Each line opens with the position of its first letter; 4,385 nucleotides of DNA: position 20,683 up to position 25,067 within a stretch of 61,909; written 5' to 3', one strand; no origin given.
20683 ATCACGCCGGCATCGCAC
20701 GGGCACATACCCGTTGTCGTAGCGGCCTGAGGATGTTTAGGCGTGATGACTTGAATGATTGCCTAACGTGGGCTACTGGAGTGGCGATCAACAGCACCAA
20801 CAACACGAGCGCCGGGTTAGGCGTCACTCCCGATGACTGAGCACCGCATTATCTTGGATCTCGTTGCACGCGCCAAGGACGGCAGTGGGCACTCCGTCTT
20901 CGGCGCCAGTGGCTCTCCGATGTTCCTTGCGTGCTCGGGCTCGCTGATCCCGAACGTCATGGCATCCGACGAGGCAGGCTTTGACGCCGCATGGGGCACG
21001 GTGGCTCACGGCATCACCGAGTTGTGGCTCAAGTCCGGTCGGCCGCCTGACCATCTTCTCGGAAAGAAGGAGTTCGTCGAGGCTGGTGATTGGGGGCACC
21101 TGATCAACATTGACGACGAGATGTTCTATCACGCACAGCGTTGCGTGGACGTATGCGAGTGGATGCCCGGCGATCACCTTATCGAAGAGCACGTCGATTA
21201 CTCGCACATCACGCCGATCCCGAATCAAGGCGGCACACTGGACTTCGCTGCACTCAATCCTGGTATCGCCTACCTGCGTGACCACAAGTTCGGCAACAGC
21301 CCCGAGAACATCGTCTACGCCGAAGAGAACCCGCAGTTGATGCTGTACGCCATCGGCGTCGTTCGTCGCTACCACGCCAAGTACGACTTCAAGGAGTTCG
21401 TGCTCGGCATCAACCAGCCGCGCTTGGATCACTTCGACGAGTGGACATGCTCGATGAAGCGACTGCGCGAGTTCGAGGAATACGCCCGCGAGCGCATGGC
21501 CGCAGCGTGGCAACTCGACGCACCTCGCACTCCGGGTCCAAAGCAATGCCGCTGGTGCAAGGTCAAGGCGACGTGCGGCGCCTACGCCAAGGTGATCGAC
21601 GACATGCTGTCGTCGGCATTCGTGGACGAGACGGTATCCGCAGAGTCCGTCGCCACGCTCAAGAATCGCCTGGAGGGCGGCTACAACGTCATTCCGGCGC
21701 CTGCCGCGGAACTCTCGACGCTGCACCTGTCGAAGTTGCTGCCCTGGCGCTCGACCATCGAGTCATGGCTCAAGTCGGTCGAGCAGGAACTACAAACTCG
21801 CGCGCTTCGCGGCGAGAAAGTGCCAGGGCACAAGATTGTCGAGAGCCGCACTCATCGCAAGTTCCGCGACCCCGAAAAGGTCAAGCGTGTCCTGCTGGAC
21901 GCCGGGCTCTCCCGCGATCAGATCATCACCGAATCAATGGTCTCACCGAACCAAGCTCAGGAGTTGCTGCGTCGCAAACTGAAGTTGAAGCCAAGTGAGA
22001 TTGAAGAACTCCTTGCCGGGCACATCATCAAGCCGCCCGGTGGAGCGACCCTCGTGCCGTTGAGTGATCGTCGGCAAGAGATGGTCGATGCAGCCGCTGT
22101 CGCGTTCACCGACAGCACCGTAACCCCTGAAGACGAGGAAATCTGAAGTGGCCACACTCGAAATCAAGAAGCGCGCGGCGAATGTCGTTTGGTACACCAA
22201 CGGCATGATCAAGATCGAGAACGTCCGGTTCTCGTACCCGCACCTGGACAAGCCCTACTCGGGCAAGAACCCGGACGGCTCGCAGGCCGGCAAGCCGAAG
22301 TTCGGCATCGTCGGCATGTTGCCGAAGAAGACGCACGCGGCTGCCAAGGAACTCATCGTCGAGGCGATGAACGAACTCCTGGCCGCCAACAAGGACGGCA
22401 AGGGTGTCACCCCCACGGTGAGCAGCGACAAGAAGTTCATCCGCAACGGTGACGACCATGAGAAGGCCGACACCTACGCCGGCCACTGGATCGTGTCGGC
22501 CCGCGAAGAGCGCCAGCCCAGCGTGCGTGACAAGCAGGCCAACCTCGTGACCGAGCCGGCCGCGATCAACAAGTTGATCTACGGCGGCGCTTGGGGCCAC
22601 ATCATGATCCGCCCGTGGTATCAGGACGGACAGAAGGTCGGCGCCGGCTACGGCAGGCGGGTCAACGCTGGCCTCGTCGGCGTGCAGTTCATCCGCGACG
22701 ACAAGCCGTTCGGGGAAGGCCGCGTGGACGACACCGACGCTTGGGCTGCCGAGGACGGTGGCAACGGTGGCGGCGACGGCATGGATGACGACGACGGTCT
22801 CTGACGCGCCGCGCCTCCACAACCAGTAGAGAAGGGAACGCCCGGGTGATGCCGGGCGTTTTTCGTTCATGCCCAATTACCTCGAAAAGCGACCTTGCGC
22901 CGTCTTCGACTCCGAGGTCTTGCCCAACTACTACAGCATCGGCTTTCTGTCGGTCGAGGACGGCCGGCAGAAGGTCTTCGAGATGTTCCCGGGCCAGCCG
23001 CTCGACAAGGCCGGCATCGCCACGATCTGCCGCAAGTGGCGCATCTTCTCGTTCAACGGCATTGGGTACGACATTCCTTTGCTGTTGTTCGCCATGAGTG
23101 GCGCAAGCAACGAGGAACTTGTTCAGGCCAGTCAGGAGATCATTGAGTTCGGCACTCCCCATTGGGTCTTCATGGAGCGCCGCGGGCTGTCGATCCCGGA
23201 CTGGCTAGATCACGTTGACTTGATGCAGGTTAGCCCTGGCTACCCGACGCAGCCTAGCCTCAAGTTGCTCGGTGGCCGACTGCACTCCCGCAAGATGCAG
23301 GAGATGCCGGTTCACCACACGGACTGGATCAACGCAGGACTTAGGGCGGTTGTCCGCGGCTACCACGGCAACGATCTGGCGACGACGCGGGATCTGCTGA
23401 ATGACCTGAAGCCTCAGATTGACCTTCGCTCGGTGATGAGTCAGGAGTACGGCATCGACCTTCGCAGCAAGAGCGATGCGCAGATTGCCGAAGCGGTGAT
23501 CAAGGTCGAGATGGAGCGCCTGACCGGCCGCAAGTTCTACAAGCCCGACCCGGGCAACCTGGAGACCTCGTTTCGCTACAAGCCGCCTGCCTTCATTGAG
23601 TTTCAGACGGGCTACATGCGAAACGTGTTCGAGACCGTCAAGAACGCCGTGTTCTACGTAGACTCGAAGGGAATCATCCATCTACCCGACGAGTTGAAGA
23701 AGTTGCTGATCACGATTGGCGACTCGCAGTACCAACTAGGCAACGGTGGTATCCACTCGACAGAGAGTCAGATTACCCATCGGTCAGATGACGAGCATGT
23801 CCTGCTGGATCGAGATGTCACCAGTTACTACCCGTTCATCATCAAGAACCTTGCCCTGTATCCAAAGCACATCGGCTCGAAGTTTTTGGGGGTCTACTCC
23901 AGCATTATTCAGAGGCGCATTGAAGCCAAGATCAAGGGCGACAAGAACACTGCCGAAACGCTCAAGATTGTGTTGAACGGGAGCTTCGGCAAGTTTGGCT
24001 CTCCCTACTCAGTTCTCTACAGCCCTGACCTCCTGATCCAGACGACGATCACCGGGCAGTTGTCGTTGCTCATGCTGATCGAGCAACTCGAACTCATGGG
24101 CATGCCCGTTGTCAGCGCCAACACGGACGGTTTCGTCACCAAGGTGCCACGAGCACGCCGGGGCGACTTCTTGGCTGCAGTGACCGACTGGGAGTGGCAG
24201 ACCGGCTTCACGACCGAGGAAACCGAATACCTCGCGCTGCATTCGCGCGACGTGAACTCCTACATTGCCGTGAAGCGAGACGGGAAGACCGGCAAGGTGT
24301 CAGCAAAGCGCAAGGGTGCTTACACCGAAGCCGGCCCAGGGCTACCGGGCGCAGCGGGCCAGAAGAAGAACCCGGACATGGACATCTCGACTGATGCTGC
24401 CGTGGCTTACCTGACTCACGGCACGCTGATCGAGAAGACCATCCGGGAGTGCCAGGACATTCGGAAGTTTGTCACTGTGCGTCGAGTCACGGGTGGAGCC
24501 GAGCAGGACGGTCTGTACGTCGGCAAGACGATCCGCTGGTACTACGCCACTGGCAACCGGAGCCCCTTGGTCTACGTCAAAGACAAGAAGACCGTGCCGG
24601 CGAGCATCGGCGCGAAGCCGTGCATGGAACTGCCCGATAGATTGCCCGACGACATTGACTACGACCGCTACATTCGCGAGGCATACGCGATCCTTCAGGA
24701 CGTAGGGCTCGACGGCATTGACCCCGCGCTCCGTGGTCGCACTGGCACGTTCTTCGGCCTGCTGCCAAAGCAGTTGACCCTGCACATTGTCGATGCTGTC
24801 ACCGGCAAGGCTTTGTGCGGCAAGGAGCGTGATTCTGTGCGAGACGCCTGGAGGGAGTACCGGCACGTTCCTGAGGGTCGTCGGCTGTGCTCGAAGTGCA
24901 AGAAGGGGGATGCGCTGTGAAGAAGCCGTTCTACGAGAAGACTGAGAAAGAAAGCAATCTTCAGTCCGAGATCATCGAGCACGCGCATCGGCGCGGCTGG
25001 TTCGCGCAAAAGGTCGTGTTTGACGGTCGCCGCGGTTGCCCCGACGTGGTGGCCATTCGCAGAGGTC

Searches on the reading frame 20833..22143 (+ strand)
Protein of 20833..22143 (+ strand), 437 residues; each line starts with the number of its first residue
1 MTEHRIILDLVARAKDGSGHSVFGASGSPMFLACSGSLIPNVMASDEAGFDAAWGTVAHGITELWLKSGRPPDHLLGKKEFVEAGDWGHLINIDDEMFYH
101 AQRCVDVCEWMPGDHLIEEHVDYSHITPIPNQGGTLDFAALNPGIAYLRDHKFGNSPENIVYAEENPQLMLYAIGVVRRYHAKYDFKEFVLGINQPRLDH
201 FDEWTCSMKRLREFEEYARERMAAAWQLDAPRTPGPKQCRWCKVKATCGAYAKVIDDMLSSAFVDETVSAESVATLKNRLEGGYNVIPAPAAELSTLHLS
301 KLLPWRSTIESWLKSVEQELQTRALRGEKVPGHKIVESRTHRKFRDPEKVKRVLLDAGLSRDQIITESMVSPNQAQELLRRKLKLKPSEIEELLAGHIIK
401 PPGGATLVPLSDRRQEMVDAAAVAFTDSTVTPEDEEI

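Call 33: search_protein_families(library=pfam, proteins=[window:20833-22143:+], max_evalue=0.001)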
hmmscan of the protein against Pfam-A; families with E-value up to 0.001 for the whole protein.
window:20833-22143:+ (437 aa): 2 families
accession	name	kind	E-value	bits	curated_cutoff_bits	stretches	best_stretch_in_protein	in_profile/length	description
PF10926.14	DUF2800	-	5.1e-64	217.2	21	1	20-415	1-368/368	Protein of unknown function (DUF2800)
PF12705.13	PDDEXK_1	-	1.4e-06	28.8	22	1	146-248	138-246/247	PD-(D/E)XK nuclease superfamily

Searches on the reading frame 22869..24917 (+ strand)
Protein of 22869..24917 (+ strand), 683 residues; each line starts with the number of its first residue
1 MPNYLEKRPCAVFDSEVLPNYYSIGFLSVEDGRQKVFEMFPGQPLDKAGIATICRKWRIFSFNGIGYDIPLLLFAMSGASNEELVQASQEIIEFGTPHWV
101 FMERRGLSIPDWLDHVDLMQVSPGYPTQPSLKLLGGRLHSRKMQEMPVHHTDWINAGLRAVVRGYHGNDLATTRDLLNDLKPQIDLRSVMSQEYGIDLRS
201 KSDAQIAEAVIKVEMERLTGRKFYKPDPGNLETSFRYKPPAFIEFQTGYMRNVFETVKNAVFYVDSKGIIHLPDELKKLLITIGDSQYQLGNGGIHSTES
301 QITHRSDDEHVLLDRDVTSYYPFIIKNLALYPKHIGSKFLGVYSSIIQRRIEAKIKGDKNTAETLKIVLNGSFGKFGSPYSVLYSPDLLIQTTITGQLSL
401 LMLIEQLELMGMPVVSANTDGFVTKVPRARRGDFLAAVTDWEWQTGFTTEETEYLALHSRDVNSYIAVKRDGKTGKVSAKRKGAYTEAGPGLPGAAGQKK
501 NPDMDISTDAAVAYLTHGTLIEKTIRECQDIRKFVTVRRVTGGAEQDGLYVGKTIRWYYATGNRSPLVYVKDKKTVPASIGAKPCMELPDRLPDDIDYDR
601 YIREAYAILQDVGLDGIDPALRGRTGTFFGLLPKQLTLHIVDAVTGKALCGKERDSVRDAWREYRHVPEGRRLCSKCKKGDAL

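Call 33: search_protein_families(library=pfam, proteins=[window:22869-24917:+], max_evalue=0.001)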
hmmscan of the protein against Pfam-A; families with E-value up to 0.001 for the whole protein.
window:22869-24917:+ (683 aa): 0 families

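Call 81: search_protein_families(library=phrogs, proteins=[window:22869-24917:+], max_evalue=0.00001)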
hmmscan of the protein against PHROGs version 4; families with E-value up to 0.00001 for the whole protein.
window:22869-24917:+ (683 aa): 3 families
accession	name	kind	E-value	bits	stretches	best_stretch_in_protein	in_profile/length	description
phrog_1252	-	DNA, RNA and nucleotide metabolism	7.3e-179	597.4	1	4-613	48-652/663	DNA polymerase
phrog_18505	-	DNA, RNA and nucleotide metabolism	2e-18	67.7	1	331-543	8-208/349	DNA polymerase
phrog_4210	-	DNA, RNA and nucleotide metabolism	3.9e-08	32.5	1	7-211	719-906/1304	DNA polymerase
